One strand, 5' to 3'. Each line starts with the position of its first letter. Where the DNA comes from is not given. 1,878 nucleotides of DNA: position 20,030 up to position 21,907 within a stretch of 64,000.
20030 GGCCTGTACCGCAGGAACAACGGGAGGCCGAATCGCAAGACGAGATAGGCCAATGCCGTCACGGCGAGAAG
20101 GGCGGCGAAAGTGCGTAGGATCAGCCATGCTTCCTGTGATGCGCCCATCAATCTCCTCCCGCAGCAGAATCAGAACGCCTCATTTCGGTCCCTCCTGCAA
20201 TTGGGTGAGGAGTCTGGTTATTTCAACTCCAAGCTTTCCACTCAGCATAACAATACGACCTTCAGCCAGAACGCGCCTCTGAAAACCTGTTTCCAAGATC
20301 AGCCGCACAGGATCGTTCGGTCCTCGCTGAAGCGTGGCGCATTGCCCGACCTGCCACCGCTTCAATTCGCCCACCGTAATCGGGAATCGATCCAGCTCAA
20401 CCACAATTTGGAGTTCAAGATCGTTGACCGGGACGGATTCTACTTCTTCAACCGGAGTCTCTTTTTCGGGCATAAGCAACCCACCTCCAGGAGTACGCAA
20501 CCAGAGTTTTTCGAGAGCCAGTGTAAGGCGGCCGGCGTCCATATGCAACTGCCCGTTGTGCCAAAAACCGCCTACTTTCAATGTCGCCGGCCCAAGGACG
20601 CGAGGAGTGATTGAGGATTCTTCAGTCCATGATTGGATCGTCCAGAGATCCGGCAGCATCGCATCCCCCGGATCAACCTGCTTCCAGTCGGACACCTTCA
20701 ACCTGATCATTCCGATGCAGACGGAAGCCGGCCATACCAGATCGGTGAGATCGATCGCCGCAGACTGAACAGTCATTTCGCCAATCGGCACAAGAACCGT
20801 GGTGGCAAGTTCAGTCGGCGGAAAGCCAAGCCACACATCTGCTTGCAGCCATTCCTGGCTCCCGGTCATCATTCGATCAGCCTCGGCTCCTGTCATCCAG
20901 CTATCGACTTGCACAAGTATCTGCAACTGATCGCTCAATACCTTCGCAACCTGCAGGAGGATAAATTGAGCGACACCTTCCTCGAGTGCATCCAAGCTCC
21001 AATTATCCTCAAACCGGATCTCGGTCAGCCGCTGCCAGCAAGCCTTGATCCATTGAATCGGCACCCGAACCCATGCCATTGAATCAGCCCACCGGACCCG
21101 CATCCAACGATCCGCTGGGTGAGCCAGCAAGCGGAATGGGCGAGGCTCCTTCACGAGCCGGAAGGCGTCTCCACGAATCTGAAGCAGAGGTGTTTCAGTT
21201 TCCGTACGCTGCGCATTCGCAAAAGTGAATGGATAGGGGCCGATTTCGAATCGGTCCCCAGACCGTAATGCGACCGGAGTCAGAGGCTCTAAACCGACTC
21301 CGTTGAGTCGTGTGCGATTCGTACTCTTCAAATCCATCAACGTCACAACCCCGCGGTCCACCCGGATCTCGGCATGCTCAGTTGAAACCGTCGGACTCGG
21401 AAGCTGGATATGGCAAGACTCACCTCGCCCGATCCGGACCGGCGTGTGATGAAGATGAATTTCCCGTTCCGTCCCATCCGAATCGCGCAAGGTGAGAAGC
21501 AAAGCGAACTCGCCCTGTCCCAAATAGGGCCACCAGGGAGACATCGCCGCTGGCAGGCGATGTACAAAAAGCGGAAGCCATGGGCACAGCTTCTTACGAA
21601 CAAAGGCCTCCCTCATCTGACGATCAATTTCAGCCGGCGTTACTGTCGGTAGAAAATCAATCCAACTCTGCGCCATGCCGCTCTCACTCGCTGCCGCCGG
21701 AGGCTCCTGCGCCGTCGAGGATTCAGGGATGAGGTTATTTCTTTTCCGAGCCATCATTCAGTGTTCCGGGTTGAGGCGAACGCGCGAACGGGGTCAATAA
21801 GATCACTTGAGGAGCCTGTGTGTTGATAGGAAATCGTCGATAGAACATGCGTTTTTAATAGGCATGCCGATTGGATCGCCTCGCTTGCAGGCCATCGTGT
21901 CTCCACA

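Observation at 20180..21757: SctQ/FliN (SpoA) domain fused to an N-terminal FHA domain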

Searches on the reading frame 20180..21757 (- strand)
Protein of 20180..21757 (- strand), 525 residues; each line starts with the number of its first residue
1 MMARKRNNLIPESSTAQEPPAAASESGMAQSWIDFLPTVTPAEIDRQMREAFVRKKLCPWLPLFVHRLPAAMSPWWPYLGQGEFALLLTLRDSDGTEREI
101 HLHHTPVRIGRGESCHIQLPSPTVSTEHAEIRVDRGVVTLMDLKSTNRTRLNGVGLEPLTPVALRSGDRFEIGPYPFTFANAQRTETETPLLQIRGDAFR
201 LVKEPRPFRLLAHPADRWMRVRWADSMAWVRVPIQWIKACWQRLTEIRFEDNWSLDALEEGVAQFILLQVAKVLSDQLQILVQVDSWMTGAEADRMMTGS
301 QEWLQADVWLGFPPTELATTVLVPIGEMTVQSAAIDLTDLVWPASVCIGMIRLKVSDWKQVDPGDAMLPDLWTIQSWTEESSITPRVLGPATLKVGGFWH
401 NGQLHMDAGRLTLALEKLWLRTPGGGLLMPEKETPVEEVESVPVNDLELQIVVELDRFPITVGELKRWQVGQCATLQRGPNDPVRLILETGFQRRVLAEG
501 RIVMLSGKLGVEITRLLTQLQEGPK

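Call 3: search_protein_families(library=pfam, proteins=[window:20180-21757:-], max_evalue=1)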
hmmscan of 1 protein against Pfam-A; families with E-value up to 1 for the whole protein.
window:20180-21757:- (525 aa): 3 families
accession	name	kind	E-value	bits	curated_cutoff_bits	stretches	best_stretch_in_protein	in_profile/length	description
PF00498.31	FHA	-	2.3e-19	70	20.7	1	107-173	1-67/67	FHA domain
PF16697.10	Yop-YscD_cpl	-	4.1e-12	46.6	33.2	1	98-182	10-93/94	Inner membrane component of T3SS, cytoplasmic domain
PF01052.25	FliMN_C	-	3.5e-09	36.9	23.8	1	444-517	3-72/73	Type III flagellar switch regulator (C-ring) FliN C-term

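Call 4: search_protein_families(library=ncbifam, proteins=[window:20180-21757:-], max_evalue=1)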
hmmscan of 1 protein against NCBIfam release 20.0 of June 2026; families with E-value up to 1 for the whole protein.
window:20180-21757:- (525 aa): 11 families
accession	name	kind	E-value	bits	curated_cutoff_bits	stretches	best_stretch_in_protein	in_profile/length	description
TIGR02551.1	SpaO_YscQ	equivalog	8.4e-14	52.2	100.8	1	336-516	133-300/300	type III secretion system cytoplasmic ring protein SctQ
TIGR03354.1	VI_FHA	hypoth_equivalog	3.6e-10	40.2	120.25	1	94-176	13-98/420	type VI secretion system-associated FHA domain protein TagH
NF049868.1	FhaB_Rv0019c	equivalog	1.9e-08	34.5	125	1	94-173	75-152/158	FHA domain-containing protein FhaB/FipA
NF052573.1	HisKinEspAMyxo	equivalog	1.2e-07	30.2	1400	1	108-179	49-119/755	serine histidine kinase EspA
TIGR02480.1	fliN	equivalog_domain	2.1e-06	27.6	84.05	1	444-516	5-73/77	flagellar motor switch protein FliN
NF041660.2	oxygluDhInhib_OdhI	equivalog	8.4e-06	25.7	200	1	85-179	37-127/130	oxoglutarate dehydrogenase inhibitor Odhl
NF005956.0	PRK08035.1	equivalog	0.00016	21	230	1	335-516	153-316/323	YscQ/HrcQ family type III secretion apparatus protein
NF004605.0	PRK05933.1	equivalog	0.0043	16.1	536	1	344-513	217-369/372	type III secretion system protein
NF033760.1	gliding_GltG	equivalog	0.0084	14.7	650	1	107-174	26-91/650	adventurous gliding motility protein GltG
NF052403.1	ESX1TransRegEspM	equivalog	0.21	10.4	550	1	92-143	16-67/367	ESX-1 type VII secretion system transcriptional regulator EspM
NF005995.1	PRK08119.1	equivalog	0.27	10.7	218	1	445-519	302-372/376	flagellar motor switch phosphatase FliY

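Call 9: find_homologous_proteins(query=window:20180-21757:-)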
Query window:20180-21757:- (525 aa): 19 proteins with E <= 0.001 among 8000 candidates.
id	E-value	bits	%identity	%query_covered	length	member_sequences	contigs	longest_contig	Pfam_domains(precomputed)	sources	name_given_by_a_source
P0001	0.0e+0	1198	100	100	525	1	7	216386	PF00498.32,PF01052.26,PF16697.11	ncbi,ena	-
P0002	1.0e-195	669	56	97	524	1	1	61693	PF00498.32,PF01052.26,PF16697.11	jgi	-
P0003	1.0e-159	551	50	94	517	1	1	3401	PF00498.32,PF01052.26,PF16697.11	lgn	-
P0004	2.7e-158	546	51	94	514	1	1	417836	PF00498.32,PF01052.26,PF16697.11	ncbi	ncbi:MAG: FHA domain-containing protein [Acidobacteriota bacterium]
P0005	3.3e-155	536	50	96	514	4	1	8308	PF00498.32,PF01052.26,PF16697.11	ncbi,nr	ncbi:MAG: FHA domain-containing protein [Acidobacteria bacterium]|nr:FHA domain-containing protein [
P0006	3.1e-149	516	48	94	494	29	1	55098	PF00498.32,PF01052.26,PF16697.11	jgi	jgi:flagellar motor switch/type III secretory pathway protein FliN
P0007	9.3e-144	498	47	95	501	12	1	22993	PF00498.32,PF01052.26,PF16697.11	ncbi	-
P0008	1.6e-138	481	47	94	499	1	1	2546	PF00498.32,PF01052.26,PF16697.11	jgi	jgi:flagellar motor switch/type III secretory pathway protein FliN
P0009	1.0e-135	471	45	99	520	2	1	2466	PF00498.32,PF01052.26,PF16697.11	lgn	-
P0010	6.6e-131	455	45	94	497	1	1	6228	PF00498.32,PF01052.26,PF16697.11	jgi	jgi:type III secretion system YscQ/HrcQ family protein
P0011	2.8e-127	443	43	94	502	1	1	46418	PF00498.32,PF01052.26,PF16697.11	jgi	-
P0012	6.5e-127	442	43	96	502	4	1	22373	PF00498.32,PF01052.26,PF16697.11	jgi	jgi:flagellar motor switch/type III secretory pathway protein FliN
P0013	7.1e-127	442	44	94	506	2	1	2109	PF00498.32,PF01052.26,PF16697.11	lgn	-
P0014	1.1e-124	435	43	94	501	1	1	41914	PF00498.32,PF01052.26,PF16697.11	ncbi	-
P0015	8.8e-124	432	43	94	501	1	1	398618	PF00498.32,PF01052.26,PF16697.11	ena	-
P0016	3.4e-122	427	43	96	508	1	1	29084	PF00498.32,PF01052.26,PF16697.11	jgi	jgi:flagellar motor switch/type III secretory pathway protein FliN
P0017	6.6e-120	419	42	95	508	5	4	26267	PF00498.32,PF01052.26,PF16697.11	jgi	jgi:flagellar motor switch/type III secretory pathway protein FliN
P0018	5.1e-119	416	43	95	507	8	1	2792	PF00498.32,PF01052.26,PF16697.11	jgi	jgi:flagellar motor switch/type III secretory pathway protein FliN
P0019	6.8e-99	350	39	94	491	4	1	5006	PF00498.32,PF01052.26,PF16697.11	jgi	jgi:flagellar motor switch/type III secretory pathway protein FliN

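Call 10: find_encoding_contigs(protein=P0001, flank=10000, max_places=3)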
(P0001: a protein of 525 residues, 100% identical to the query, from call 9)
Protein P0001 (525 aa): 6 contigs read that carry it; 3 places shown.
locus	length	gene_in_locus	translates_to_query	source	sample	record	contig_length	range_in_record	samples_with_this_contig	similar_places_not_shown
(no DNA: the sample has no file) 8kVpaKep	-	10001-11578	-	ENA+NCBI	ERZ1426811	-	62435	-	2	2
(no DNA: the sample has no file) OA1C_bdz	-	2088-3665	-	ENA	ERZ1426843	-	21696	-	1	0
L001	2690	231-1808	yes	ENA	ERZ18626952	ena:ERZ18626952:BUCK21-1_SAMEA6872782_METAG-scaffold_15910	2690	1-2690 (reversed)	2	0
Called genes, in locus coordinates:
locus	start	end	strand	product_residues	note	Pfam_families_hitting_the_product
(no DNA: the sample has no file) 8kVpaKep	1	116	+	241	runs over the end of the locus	PF04542:Sigma70_r2, PF07638:Sigma70_ECF (faint), PF13384:HTH_23 (faint), PF08281:Sigma70_r4_2 (weak), PF04545:Sigma70_r4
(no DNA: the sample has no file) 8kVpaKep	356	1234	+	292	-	PF09392:T3SS_needle_F (weak)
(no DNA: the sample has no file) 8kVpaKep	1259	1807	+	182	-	PF13181:TPR_8 (faint), PF13428:TPR_14 (faint), PF23914:TPR_CcmH_CycH (faint), PF13431:TPR_17 (faint), PF00515:TPR_1 (faint), PF13414:TPR_11 (faint), PF13432:TPR_16 (weak), PF07719:TPR_2 (weak), +1 more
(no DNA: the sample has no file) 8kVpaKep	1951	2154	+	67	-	-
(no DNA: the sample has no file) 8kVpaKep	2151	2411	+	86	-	-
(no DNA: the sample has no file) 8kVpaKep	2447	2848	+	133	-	PF09613:HrpB1_HrpK, PF24575:TPR_Slam (weak), PF13424:TPR_12 (faint), PF07719:TPR_2 (faint), PF07721:TPR_4 (faint), PF12895:ANAPC3, PF13432:TPR_16 (weak), PF14559:TPR_19, +4 more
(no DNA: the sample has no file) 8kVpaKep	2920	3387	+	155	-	PF09392:T3SS_needle_F (weak)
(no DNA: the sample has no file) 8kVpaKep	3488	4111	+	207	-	PF13302:Acetyltransf_3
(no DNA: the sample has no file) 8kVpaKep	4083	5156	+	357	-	PF01514:YscJ_FliF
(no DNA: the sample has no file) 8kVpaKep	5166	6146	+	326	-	-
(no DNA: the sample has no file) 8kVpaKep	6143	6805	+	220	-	PF06635:T3SS_SCTL (weak), PF02108:FliH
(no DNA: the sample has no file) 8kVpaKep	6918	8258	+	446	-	PF02874:ATP-synt_ab_N, PF00006:ATP-synt_ab, PF18269:T3SS_ATPase_C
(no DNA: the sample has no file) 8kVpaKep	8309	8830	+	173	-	PF02050:FliJ (weak), PF16789:YscO-like, PF02050:FliJ (weak)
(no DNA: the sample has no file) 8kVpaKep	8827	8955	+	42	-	-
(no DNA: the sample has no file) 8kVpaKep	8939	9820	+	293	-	PF02120:Flg_hook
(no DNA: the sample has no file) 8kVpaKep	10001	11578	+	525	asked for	PF16697:Yop-YscD_cpl, PF00498:FHA, PF01052:FliMN_C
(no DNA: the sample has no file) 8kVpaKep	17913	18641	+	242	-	PF16697:Yop-YscD_cpl, PF00498:FHA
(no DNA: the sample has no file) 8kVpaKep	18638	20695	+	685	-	PF16697:Yop-YscD_cpl, PF00498:FHA, PF01833:TIG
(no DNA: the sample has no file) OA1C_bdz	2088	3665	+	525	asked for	PF16697:Yop-YscD_cpl, PF00498:FHA, PF01052:FliMN_C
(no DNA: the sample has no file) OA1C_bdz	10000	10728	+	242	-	PF16697:Yop-YscD_cpl, PF00498:FHA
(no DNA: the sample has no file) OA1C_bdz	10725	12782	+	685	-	PF16697:Yop-YscD_cpl, PF00498:FHA, PF01833:TIG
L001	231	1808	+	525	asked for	PF16697:Yop-YscD_cpl, PF00498:FHA, PF01052:FliMN_C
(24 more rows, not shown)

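Call 21: find_related_loci(query=A1, collection=genome_contigs, flank=10000)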
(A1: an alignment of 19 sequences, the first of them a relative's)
Query A1 (525 aa) in genome_contigs; peptide patterns used: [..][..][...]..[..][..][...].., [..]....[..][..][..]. (x = any residue, [..] = any of these).
411 stretches matched a pattern; 9 encode a relative of the query (tblastn E <= 1e-3); 9 distinct loci.
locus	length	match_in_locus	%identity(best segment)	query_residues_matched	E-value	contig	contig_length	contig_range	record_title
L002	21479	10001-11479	51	27-522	2e-154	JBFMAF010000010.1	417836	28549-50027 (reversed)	MAG: Acidobacteriota bacterium isolate MAG131 MAG131_10, whole genome shotgun sequence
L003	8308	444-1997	49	5-525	2e-150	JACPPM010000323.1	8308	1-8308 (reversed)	MAG: Acidobacteria bacterium isolate NC_groundwater_627_Ag_B-0.1um_62_56 B_1_S1_Biohub_coassembly_k141_5315944, whole ge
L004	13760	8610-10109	47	20-521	8e-146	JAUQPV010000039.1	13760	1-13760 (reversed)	MAG: Acidobacteriota bacterium isolate JZ-1.bins.94.201901 NODE_3746_length_13760_cov_2.226142, whole genome shotgun seq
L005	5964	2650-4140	47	24-521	6e-146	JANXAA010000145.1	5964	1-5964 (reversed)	MAG: Acidobacteria bacterium isolate SKYB104 NODE_145_length_5964_cov_3.606251, whole genome shotgun sequence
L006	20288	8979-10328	40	75-523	2e-102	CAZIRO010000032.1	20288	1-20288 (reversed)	MAG TPA_asm: uncultured Acidobacteriota bacterium isolate SRP163575_co2_49 genome assembly, contig: NODE_3144_length_202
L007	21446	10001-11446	36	26-518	2e-89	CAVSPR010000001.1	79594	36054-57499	MAG: uncultured Acidobacteriota bacterium isolate MFD02979.bin.2.94 genome assembly, contig: contig_108787, whole genome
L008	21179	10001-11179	25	107-524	9e-14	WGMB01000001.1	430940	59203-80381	MAG: Acidobacteria bacterium isolate RI_231 c_000000020908, whole genome shotgun sequence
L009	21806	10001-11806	29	107-287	9e-9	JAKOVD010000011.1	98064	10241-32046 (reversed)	MAG: Chloroflexota bacterium isolate JPNG_maxbin.037 k201_47227, whole genome shotgun sequence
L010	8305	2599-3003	30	349-513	4e-7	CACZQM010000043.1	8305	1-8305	MAG: uncultured Desulfovibrio sp. isolate RUG12860 genome assembly, contig: RUG12860_asm_43, whole genome shotgun sequen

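Call 24: predict_structure(alignment_id=A1)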
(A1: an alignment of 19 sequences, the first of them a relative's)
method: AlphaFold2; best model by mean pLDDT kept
length: 525 residues; sequences in the alignment: 19
mean_pLDDT: 78.6   pTM: 0.47
mean pLDDT of the five models: 78.6, 77.9, 77.3, 72.0, 63.4
residues with pLDDT >= 90: 164; 70-90: 239; 50-70: 64; < 50: 58
segments of 3 or more residues with pLDDT < 50: 1-30, 421-442, 523-525
pLDDT, mean of each block of 10 residues (from residue 1): 33 34 37 60 85 91 91 80 77 85 84 84 92 83 92 93 93 94 67 86 89 91 94 89 71 79 95 95 95 83 89 76 80 66 86 84 87 74 76 80 85 77 37 36 64 89 80 83 85 79 85 85 46
secondary structure, 60 per line:
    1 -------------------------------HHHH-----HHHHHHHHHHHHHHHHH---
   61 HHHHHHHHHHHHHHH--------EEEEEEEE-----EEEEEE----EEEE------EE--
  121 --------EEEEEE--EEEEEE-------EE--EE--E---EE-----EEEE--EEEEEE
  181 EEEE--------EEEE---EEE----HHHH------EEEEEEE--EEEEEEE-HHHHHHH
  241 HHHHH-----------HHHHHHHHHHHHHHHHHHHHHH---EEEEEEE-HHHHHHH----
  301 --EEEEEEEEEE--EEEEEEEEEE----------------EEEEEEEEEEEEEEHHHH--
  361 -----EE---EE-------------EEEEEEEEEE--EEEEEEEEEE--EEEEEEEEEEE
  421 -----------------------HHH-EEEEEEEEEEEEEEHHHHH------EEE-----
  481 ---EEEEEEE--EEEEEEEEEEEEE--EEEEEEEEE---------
elements in order: H32-35 H41-57 H61-75 E84-91 E97-102 E107-110 E129-134 E137-142 E169-172 E175-184 E193-196 E200-202 H207-210 E217-223 E226-232 H234-245 H257-278 E282-288 H290-296 E303-312 E315-324 E341-354 H355-358 E386-395 E398-407 E410-420 E448-461 H462-466 E473-475 E484-490 E493-505 E508-516

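Call 28: fold_search(model_id=the predicted structure, library=pdb)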
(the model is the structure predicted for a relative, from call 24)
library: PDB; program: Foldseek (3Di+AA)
matches with E <= 10: 556; with E <= 0.001: 136
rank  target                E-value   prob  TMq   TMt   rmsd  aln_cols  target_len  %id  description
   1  4yxc_B                1.6e-09  1.00  0.25  0.73  10.2       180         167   22  Complex of FliM(SPOA)::FliN fusion protein and FliH(APAR)::T4lysozyme fusion protein (released 2015-06-03)
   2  4yxb_B                2.6e-09  1.00  0.24  0.69   8.2       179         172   22  FliM(SPOA)::FliN fusion protein (released 2015-06-03)
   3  4yxb_A                3.2e-09  1.00  0.24  0.74   8.7       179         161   21  FliM(SPOA)::FliN fusion protein (released 2015-06-03)
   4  8wiw_7                3.3e-08  1.00  0.24  0.38  10.2       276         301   12  Cryo-EM structure of the flagellar C ring in the CW state (released 2024-09-04)
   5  2aff_MODEL_1_A        4.8e-08  1.00  0.18  0.88   1.6        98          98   28  The solution structure of the Ki67FHA/hNIFK(226-269)3P complex (released 2005-10-25)
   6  3po8                  1.7e-07  1.00  0.17  0.83   2.2        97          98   33  Structural and functional analysis of phosphothreonine-dependent FHA domain interactions (released 2011-01-26)
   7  8wo5_B1               2.0e-07  1.00  0.22  0.38  11.6       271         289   11  Cryo-EM structure of the intact flagellar motor-hook complex in the CCW state (released 2024-09-04)
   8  6hc1_B                2.5e-07  1.00  0.17  0.81   2.6        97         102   25  Bdellovibrio bacteriovorus DgcB FHA in complex with phosphorylated N-terminal peptide (released 2019-08-28)
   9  4jon_A                2.5e-07  1.00  0.17  0.66   4.2       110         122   27  Crystal structure of a centrosomal protein 170kDa, transcript variant beta (CEP170) from Homo sapiens at 2.15 A resolu (released 2013-04-17)
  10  8umd_C                2.6e-07  1.00  0.22  0.36  11.3       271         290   10  Cryo-EM structure of a single subunit of a Counterclockwise-locked form of the Salmonella enterica Typhimurium flagell (released 2024-01-24)
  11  6hc1_A                3.2e-07  1.00  0.17  0.81   2.7        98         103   24  Bdellovibrio bacteriovorus DgcB FHA in complex with phosphorylated N-terminal peptide (released 2019-08-28)
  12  3vpy                  3.8e-07  1.00  0.18  0.62   4.1       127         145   21  Crystal structure of Arabidopsis DDL FHA domain (released 2013-02-06)
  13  8umx_C                3.8e-07  1.00  0.22  0.37  22.7       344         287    9  Cryo-EM structure of a single subunit of a Clockwise-locked form of the Salmonella enterica Typhimurium flagellar C-ri (released 2024-01-24)
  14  6i2p_E                4.2e-07  1.00  0.18  0.83   3.9       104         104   26  Crystal structure of the Mycobacterium tuberculosis PknB kinase domain (L33E mutant) in complex with its substrate Gar (released 2019-05-22)
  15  3poa_A                4.9e-07  1.00  0.17  0.84   2.1        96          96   33  Structural and functional analysis of phosphothreonine-dependent FHA domain interactions (released 2011-01-26)
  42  3gqs_B                2.5e-06  1.00  0.17  0.83   2.0       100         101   22  Crystal structure of the FHA domain of CT664 protein from Chlamydia trachomatis (released 2009-04-07)
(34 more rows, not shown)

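Call 35: find_encoding_contigs(protein=P0004, flank=10000, max_places=1)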
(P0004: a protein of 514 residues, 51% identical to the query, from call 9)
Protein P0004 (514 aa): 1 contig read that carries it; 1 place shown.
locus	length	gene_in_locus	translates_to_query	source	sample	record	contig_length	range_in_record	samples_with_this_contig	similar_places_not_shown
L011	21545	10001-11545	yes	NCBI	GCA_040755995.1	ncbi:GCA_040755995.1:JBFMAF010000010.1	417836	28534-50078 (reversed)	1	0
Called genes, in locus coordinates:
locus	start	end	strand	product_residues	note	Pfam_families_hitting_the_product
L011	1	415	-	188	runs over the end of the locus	PF05685:Uma2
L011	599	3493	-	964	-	PF13620:CarboxypepD_reg, PF13715:CarbopepD_reg_2, PF25183:OMP_b-brl_4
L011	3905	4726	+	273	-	PF01514:YscJ_FliF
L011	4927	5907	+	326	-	-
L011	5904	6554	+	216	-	PF06188:HrpE (weak), PF02108:FliH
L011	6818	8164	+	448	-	PF02874:ATP-synt_ab_N, PF00006:ATP-synt_ab, PF18269:T3SS_ATPase_C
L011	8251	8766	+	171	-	PF02050:FliJ, PF16789:YscO-like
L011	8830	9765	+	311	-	PF02120:Flg_hook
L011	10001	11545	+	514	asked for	PF16697:Yop-YscD_cpl (weak), PF00498:FHA, PF01052:FliMN_C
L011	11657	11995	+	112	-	PF04347:FliO (weak)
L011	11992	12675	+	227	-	PF00813:FliP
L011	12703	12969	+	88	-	PF01313:Bac_export_3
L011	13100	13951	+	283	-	PF01311:Bac_export_1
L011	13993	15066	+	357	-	PF01312:Bac_export_2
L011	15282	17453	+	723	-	PF00771:FHIPEP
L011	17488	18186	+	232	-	PF16697:Yop-YscD_cpl, PF00498:FHA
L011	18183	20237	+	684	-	PF16697:Yop-YscD_cpl, PF00498:FHA, PF01833:TIG (faint)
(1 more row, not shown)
